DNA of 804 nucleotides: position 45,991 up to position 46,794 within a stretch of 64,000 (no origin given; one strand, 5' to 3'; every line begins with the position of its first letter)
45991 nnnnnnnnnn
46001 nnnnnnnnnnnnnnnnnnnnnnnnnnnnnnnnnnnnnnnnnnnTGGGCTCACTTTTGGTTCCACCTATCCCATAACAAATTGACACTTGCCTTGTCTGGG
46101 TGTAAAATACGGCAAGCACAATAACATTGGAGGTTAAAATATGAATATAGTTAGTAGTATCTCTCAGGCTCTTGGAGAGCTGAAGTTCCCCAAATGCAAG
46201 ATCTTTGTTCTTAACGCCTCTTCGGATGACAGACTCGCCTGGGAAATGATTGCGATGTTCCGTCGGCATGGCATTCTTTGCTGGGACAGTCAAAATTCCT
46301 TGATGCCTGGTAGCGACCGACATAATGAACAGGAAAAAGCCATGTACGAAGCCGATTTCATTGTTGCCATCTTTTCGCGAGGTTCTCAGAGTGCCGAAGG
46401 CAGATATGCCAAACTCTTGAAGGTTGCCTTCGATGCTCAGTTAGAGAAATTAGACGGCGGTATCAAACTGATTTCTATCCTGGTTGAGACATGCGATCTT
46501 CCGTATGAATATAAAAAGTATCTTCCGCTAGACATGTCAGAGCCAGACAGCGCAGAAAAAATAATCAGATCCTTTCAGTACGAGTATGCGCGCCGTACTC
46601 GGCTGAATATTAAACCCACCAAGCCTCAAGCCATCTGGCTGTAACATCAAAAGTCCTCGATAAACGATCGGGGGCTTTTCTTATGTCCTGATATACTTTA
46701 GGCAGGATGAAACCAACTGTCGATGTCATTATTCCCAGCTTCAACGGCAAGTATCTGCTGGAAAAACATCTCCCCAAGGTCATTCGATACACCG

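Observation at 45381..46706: Two-gene DUF4256 and TIR-like insert with E. coli-style expression signals inside the glycosylation locus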

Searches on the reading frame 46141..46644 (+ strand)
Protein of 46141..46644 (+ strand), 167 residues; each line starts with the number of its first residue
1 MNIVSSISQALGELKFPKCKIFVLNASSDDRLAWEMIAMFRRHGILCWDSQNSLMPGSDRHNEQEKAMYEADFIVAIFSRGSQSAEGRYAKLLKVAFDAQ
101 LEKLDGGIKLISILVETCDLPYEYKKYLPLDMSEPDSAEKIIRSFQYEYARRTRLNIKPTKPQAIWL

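Call 4: search_protein_families(library=pfam, proteins=[window:46141-46644:+], max_evalue=1)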
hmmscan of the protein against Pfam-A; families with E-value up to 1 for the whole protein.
window:46141-46644:+ (167 aa): 2 families
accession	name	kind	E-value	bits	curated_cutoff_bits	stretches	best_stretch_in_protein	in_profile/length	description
PF13676.11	TIR_2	-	9.3e-09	36.3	28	1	21-136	1-116/122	TIR domain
PF00205.28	TPP_enzyme_M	-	0.036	14.2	30.4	1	31-87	37-95/137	Thiamine pyrophosphate enzyme, central domain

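Call 5: search_protein_families(library=padloc, proteins=[window:46141-46644:+], max_evalue=1)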
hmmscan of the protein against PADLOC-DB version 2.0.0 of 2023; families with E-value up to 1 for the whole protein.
window:46141-46644:+ (167 aa): 1 family
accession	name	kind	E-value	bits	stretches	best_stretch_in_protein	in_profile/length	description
PDLC02012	SAVED5--SAVED_TIR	-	0.026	11.6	1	22-81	17-76/404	-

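Call 6: search_protein_families(library=ncbifam, proteins=[window:46141-46644:+], max_evalue=1)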
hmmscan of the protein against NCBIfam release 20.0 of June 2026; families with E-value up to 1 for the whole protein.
window:46141-46644:+ (167 aa): 0 families

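Call 10: find_homologous_proteins(query=window:46141-46644:+)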
Query window:46141-46644:+ (167 aa): 5 proteins with E <= 0.001 among 28 candidates.
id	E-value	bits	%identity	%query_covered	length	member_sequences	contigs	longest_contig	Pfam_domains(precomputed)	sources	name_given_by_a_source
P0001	4.4e-106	370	100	100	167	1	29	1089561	PF13676.12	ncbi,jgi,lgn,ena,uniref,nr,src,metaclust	ncbi:hypothetical protein A3K29_02880 [Candidatus Collierbacteria bacterium RIFOXYB2_FULL_46_14]|uni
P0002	1.0e-73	265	69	100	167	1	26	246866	PF13676.12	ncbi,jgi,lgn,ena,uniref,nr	ncbi:TPA: hypothetical protein DIU27_00835 [Candidatus Collierbacteria bacterium]|uniref:TIR domain-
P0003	4.1e-53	198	53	99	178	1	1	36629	PF13676.12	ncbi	-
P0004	4.3e-48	181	53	99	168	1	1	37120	PF13676.12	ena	-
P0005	1.0e-42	164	46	99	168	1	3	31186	PF13676.12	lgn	-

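Call 11: find_encoding_contigs(protein=window:46141-46644:+, flank=10000)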
Protein window:46141-46644:+ (167 aa): 24 contigs read that carry it; 1 place shown.
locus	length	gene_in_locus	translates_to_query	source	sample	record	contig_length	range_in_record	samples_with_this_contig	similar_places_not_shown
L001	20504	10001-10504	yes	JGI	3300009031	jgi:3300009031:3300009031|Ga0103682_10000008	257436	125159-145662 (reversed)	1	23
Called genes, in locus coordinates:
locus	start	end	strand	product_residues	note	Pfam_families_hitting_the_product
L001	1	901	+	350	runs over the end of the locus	PF01368:DHH, PF02272:DHHA1 (weak)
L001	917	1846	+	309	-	PF13641:Glyco_tranf_2_3, PF00535:Glycos_transf_2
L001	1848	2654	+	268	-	PF00535:Glycos_transf_2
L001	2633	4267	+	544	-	-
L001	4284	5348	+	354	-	PF13439:Glyco_transf_4 (weak), PF00534:Glycos_transf_1, PF13692:Glyco_trans_1_4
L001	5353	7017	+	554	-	-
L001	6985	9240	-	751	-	PF09586:YfhO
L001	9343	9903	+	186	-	PF14066:DUF4256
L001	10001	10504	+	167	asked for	PF13676:TIR_2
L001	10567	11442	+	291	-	PF00535:Glycos_transf_2, PF13641:Glyco_tranf_2_3, PF13506:Glyco_transf_21 (weak)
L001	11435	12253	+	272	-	PF00535:Glycos_transf_2, PF13641:Glyco_tranf_2_3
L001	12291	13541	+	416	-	PF09594:GT87 (weak)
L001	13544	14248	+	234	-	-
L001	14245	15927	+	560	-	-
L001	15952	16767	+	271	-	-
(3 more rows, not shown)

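Call 12: find_encoding_contigs(protein=P0002, flank=8000, max_places=3)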
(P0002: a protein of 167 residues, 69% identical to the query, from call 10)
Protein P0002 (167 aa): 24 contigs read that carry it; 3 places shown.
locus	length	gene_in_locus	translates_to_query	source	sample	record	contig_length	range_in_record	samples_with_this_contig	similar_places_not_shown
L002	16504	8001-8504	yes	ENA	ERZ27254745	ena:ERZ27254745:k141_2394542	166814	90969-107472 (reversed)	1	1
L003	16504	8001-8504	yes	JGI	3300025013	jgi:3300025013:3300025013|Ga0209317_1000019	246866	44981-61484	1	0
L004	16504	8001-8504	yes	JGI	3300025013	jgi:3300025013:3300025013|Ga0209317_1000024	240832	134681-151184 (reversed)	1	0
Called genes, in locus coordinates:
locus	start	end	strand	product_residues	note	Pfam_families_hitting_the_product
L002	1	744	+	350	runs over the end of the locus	PF01368:DHH, PF02272:DHHA1 (weak)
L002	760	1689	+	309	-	PF13641:Glyco_tranf_2_3, PF00535:Glycos_transf_2, PF13632:Glyco_trans_2_3 (faint)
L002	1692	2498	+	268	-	PF00535:Glycos_transf_2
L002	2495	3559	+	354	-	PF13439:Glyco_transf_4 (weak), PF00534:Glycos_transf_1, PF13692:Glyco_trans_1_4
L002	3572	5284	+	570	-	-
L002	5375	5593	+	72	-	-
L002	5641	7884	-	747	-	PF09586:YfhO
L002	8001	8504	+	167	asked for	PF13676:TIR_2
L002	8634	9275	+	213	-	PF13489:Methyltransf_23 (weak), PF13847:Methyltransf_31, PF08241:Methyltransf_11, PF13649:Methyltransf_25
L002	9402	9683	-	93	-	-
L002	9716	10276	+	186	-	PF14066:DUF4256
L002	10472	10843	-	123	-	-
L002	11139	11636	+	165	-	-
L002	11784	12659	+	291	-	PF00535:Glycos_transf_2, PF13641:Glyco_tranf_2_3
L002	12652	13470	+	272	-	PF00535:Glycos_transf_2, PF13641:Glyco_tranf_2_3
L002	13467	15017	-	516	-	PF13231:PMT_2 (weak)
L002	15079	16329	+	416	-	PF09594:GT87 (weak)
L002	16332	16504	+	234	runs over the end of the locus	-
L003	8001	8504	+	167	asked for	PF13676:TIR_2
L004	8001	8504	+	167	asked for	PF13676:TIR_2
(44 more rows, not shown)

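Call 13: find_encoding_contigs(protein=P0003, flank=8000, max_places=3)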
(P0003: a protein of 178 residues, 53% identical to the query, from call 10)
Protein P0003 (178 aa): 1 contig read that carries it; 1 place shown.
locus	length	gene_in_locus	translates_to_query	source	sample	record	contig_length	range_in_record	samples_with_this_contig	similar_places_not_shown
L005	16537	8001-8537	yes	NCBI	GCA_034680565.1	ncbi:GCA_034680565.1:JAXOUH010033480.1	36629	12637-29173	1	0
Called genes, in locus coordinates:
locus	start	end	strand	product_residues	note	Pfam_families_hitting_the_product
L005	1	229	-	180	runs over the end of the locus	-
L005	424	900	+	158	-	-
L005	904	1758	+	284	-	PF02424:ApbE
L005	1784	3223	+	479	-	PF00175:NAD_binding_1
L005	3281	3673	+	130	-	-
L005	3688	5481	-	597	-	PF22842:Pel9A-like_beta_helix, PF13229:Beta_helix, PF17957:Big_7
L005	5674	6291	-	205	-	PF00730:HhH-GPD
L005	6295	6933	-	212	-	PF03713:DUF305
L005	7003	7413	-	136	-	-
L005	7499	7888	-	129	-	PF08818:DUF1801 (weak)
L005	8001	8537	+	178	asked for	PF13676:TIR_2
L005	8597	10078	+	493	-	PF01564:Spermine_synth, PF05430:Methyltransf_30 (weak)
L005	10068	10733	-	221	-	PF12146:Hydrolase_4 (faint), PF12697:Abhydrolase_6 (weak), PF10230:LIDHydrolase (faint)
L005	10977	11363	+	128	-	-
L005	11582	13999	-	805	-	-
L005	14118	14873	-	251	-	-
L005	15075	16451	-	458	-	PF00171:Aldedh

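Call 14: find_encoding_contigs(protein=P0004, flank=8000, max_places=3)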
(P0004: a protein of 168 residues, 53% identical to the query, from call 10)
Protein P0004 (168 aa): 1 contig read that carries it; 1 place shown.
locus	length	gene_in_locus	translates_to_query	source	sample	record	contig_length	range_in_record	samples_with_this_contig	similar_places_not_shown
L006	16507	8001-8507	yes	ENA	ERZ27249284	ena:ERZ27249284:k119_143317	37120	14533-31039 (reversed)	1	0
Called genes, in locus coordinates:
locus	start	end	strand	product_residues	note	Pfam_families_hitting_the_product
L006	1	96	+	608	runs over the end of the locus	PF00009:GTP_EFTU, PF01926:MMR_HSR1 (faint), PF22042:EF-G_D2, PF03144:GTP_EFTU_D2, PF00679:EFG_C, PF21018:BipA_C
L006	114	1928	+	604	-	PF00005:ABC_tran, PF02463:SMC_N (weak), PF13304:AAA_21 (faint)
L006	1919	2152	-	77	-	-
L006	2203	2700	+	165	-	PF04205:FMN_bind (weak)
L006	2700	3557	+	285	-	PF02424:ApbE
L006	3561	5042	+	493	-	PF00175:NAD_binding_1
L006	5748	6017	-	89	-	PF01541:GIY-YIG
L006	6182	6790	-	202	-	PF00730:HhH-GPD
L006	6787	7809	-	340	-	PF10129:OpgC_C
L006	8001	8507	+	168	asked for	PF13676:TIR_2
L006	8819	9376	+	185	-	-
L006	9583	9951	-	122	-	-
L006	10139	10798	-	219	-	PF00561:Abhydrolase_1 (faint), PF12146:Hydrolase_4 (faint), PF12697:Abhydrolase_6 (weak)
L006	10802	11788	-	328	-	PF02615:Ldh_2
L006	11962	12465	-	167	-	-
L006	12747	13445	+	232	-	-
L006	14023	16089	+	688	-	PF02629:CoA_binding, PF13380:CoA_binding_2, PF13607:Succ_CoA_lig, PF19045:Ligase_CoA_2 (weak), PF13549:ATP-grasp_5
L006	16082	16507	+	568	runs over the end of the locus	PF01558:POR, PF01855:POR_N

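Call 15: find_encoding_contigs(protein=P0005, flank=8000, max_places=3)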
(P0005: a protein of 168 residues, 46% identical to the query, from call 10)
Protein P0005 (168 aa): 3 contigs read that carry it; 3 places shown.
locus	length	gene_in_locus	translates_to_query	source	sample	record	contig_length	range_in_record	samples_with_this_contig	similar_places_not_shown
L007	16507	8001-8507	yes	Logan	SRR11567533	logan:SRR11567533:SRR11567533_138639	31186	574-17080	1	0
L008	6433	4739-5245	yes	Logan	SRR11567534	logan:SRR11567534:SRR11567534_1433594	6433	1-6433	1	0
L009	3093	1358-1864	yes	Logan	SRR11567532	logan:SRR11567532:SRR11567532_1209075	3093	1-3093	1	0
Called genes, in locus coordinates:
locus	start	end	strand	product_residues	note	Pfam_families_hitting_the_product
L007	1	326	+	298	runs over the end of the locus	?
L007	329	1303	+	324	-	-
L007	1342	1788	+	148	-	-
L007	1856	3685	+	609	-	PF00009:GTP_EFTU, PF01926:MMR_HSR1 (weak), PF22042:EF-G_D2, PF03144:GTP_EFTU_D2, PF00679:EFG_C, PF21018:BipA_C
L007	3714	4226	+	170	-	-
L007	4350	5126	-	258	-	PF06966:DUF1295, PF02544:Steroid_dh (weak), PF04191:PEMT (weak), PF04140:ICMT (faint)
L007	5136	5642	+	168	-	-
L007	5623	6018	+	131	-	PF09945:DUF2177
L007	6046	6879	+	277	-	PF01435:Peptidase_M48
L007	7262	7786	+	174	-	-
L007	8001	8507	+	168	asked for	PF13676:TIR_2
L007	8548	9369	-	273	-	PF03734:YkuD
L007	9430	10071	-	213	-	PF09335:VTT_dom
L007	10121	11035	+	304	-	PF03690:MYG1_exonuc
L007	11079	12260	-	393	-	-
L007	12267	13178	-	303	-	-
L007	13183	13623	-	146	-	PF17854:FtsK_alpha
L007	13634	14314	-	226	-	-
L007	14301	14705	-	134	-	-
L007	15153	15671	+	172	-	-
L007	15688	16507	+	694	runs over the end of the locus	PF02629:CoA_binding, PF13380:CoA_binding_2, PF13607:Succ_CoA_lig, PF19045:Ligase_CoA_2, PF13549:ATP-grasp_5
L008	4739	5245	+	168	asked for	PF13676:TIR_2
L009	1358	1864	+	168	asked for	PF13676:TIR_2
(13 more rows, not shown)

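Call 20: search_protein_families(library=pfam, proteins=[L006:8819-9376:+, L007:7262-7786:+, L002:9402-9683:-, L002:10472-10843:-, L002:11139-11636:+, L002:5375-5593:+, L006:9583-9951:-, L005:7003-7413:-], max_evalue=0.1)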
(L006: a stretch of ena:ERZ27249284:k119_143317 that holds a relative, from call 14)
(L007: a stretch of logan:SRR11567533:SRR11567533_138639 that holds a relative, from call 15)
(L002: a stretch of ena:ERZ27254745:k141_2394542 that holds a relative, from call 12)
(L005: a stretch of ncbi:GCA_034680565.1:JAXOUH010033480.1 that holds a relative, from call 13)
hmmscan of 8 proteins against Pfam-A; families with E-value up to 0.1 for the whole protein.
L006:8819-9376:+ (185 aa): 0 families

L007:7262-7786:+ (174 aa): 0 families

L002:9402-9683:- (93 aa): 0 families

L002:10472-10843:- (123 aa): 0 families

L002:11139-11636:+ (165 aa): 2 families
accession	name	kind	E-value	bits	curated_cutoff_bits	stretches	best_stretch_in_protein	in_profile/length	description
PF00206.25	Lyase_1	-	0.02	14.8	27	1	86-163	49-118/312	Lyase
PF22441.2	CLIC-like_N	-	0.029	15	23.5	1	80-132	32-83/86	CLIC-like N-terminal domain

L002:5375-5593:+ (72 aa): 1 family
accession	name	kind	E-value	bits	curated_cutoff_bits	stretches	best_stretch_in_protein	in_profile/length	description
PF13085.11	Fer2_3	-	0.036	14.5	27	1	6-55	37-80/107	2Fe-2S iron-sulfur cluster binding domain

L006:9583-9951:- (122 aa): 0 families

L005:7003-7413:- (136 aa): 0 families

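Call 29: search_protein_representatives(alignment_id=A1)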
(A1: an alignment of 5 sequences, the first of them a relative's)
Query: 5 sequences, 168 profile positions. Proteins with E-value up to 0.001 (for the whole library): 7697; up to 1e-10: 2085; up to 1e-30: 4. The best 150 are listed.
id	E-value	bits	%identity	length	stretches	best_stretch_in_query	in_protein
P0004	1.5e-85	301.5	-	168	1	1-168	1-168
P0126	1.6e-42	161.5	-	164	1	3-167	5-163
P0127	7.4e-33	130.0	-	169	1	4-167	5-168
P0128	2.1e-32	128.5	-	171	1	4-161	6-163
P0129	7.8e-29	116.9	-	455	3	19-149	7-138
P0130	3.3e-26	108.4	-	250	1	5-157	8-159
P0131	8.1e-26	107.1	-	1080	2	19-149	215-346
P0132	6.5e-25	104.2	-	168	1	12-162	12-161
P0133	4.6e-24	101.4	-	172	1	14-158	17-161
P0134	1.2e-22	96.8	-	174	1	3-156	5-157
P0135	5.7e-22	94.6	-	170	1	5-156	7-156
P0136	6.4e-22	94.4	-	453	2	21-153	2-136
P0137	1.3e-21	93.5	-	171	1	7-155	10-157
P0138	1.3e-20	90.2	-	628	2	13-137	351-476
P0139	2.6e-20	89.2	-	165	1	9-156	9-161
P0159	2.6e-17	79.4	-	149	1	1-132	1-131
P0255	1.6e-15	73.6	-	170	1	6-156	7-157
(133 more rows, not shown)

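Call 32: find_homologous_proteins(query=A2, max_evalue=1e-10)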
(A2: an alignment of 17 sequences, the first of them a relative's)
Query A2 (17 sequences) (167 aa, profile of the alignment): 20 proteins with E <= 1e-10 among 3120 candidates.
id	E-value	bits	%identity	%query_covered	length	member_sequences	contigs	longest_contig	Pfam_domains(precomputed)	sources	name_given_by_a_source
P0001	6.6e-62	226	100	100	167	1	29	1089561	PF13676.12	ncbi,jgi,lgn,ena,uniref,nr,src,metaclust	ncbi:hypothetical protein A3K29_02880 [Candidatus Collierbacteria bacterium RIFOXYB2_FULL_46_14]|uni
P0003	7.3e-61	223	53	99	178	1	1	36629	PF13676.12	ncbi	-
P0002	1.5e-60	222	69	100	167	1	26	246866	PF13676.12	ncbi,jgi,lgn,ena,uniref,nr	ncbi:TPA: hypothetical protein DIU27_00835 [Candidatus Collierbacteria bacterium]|uniref:TIR domain-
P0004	4.9e-59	217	53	99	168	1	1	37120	PF13676.12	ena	-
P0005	7.3e-58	213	46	99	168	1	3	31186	PF13676.12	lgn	-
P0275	1.2e-57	212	36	98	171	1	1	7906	PF13676.12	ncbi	-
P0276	1.4e-56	209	34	98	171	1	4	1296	PF13676.12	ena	-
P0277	1.4e-55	205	31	86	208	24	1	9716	PF13676.12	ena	-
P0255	6.7e-55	203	27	91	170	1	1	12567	PF13676.12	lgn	-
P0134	6.4e-54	200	30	90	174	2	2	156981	PF13676.12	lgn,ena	-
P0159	4.2e-47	178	28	87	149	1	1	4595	PF13676.12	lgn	-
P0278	7.5e-27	112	29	87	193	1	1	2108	PF13676.12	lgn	-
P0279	2.1e-25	107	33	71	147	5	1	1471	PF01582.26,PF13676.12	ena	-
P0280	4.7e-25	106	30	77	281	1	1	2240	PF01582.26,PF13676.12,PF01726.23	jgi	jgi:hypothetical protein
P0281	5.1e-23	100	29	75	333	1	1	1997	PF13676.12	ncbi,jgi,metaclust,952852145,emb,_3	jgi:hypothetical protein|metaclust:\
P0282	7.2e-23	99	28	80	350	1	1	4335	PF01582.26,PF13676.12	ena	-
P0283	7.5e-22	96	26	76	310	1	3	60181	PF01582.26,PF13676.12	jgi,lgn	jgi:hypothetical protein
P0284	2.0e-21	94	23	64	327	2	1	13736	PF13676.12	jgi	jgi:hypothetical protein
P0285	3.1e-21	94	28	69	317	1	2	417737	PF00542.25,PF13676.12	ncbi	-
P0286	4.2e-20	90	29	66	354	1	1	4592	PF23598.2,PF00560.40,PF12799.14,PF13676.12,PF23286.1,PF13855.13,PF23211.1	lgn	-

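Call 34: find_encoding_contigs(protein=P0134, flank=6000, max_places=2)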
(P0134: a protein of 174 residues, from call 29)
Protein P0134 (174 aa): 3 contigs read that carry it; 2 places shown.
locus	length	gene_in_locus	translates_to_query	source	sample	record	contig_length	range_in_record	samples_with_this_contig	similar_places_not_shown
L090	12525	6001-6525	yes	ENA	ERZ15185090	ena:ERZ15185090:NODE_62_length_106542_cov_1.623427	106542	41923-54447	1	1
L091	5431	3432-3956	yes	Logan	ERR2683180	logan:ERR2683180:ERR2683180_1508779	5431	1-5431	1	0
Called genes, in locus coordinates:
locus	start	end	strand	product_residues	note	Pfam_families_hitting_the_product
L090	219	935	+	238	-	-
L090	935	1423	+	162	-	-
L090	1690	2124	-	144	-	PF22327:Nudt16-like (weak), PF00293:NUDIX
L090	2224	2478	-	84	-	PF01541:GIY-YIG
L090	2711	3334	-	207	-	PF00730:HhH-GPD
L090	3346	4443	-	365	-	PF01757:Acyl_transf_3 (weak), PF10129:OpgC_C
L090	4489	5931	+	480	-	PF03193:RsgA_GTPase (faint), PF00005:ABC_tran, PF02463:SMC_N (faint), PF13555:AAA_29 (faint), PF20720:nSTAND3 (faint), PF00910:RNA_helicase (faint), PF13173:AAA_14 (faint), PF00005:ABC_tran, +2 more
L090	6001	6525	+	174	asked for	PF13676:TIR_2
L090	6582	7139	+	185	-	PF14066:DUF4256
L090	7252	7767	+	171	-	PF00293:NUDIX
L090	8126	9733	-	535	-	PF00239:Resolvase, PF13408:Zn_ribbon_recom (weak)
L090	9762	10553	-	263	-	-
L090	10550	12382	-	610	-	PF02463:SMC_N, PF13175:AAA_15, PF13304:AAA_21, PF20469:OLD-like_TOPRIM (faint)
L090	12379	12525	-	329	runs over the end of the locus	PF02615:Ldh_2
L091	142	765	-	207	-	PF00730:HhH-GPD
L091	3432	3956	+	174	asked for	PF13676:TIR_2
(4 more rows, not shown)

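Call 35: find_encoding_contigs(protein=P0255, flank=6000, max_places=2)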
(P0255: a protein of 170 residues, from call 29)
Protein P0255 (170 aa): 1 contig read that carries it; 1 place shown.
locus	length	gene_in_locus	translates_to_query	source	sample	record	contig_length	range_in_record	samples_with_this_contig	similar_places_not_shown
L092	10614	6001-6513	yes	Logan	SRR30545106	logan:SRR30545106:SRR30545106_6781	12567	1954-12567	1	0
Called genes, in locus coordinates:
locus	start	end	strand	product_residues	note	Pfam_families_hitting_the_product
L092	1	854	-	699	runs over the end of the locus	PF02629:CoA_binding, PF13380:CoA_binding_2, PF13607:Succ_CoA_lig, PF19045:Ligase_CoA_2, PF13549:ATP-grasp_5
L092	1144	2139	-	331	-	-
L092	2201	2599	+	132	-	-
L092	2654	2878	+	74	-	-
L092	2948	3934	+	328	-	PF02615:Ldh_2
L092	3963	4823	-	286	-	-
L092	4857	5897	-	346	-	-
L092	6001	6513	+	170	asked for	PF13676:TIR_2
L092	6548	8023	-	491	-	PF01564:Spermine_synth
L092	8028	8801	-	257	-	PF02463:SMC_N (faint), PF13175:AAA_15 (weak), PF13476:AAA_23, PF00005:ABC_tran (weak), PF13304:AAA_21, PF13175:AAA_15 (weak)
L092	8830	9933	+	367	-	PF01757:Acyl_transf_3, PF10129:OpgC_C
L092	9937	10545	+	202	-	PF00730:HhH-GPD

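Call 36: find_encoding_contigs(protein=P0277, flank=6000, max_places=2)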
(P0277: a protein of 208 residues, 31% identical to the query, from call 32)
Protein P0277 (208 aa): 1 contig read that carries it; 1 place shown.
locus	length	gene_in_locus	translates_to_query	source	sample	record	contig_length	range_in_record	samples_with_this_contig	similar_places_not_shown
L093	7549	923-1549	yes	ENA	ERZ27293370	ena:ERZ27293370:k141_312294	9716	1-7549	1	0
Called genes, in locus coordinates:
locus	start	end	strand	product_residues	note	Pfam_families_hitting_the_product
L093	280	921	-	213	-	PF13847:Methyltransf_31 (weak), PF08241:Methyltransf_11 (weak), PF13649:Methyltransf_25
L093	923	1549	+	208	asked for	PF13676:TIR_2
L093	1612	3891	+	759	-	PF09586:YfhO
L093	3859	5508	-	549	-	-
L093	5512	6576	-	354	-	PF00534:Glycos_transf_1, PF13692:Glyco_trans_1_4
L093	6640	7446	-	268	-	PF00535:Glycos_transf_2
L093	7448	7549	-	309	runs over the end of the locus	PF13641:Glyco_tranf_2_3, PF00535:Glycos_transf_2, PF13632:Glyco_trans_2_3 (faint)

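Call 37: find_encoding_contigs(protein=P0275, flank=6000, max_places=2)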
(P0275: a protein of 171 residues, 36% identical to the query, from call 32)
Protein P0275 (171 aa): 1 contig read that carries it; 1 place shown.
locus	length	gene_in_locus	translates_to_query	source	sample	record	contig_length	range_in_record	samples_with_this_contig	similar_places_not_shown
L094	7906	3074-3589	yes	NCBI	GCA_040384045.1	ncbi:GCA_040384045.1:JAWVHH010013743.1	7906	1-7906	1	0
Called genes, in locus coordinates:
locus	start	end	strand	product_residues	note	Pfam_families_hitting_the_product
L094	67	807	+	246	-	PF12686:DUF3800 (weak)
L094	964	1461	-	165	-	PF04471:Mrr_cat, PF22722:NA-iREase1, PF13156:Mrr_cat_2 (weak)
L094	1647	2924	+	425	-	-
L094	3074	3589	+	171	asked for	PF13676:TIR_2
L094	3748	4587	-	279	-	-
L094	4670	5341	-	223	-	PF08241:Methyltransf_11, PF13649:Methyltransf_25 (weak)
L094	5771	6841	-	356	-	PF01726:LexA_DNA_bind, PF03721:UDPG_MGDP_dh_N, PF00984:UDPG_MGDP_dh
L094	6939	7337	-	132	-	-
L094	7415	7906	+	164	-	?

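Call 40: find_related_loci(query=A1, collection=metagenome_contigs, flank=6000)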
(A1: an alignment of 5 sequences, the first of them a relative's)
Query A1 (167 aa) in metagenome_contigs; peptide patterns used: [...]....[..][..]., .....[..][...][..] (x = any residue, [..] = any of these).
566 stretches matched a pattern; 3 encode a relative of the query (tblastn E <= 1e-3); 3 distinct loci.
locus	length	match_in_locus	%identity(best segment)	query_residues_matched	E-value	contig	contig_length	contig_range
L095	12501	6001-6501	69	1-167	3e-82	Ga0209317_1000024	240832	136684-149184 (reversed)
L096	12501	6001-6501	69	1-167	3e-82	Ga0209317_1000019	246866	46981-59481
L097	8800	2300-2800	69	1-167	3e-82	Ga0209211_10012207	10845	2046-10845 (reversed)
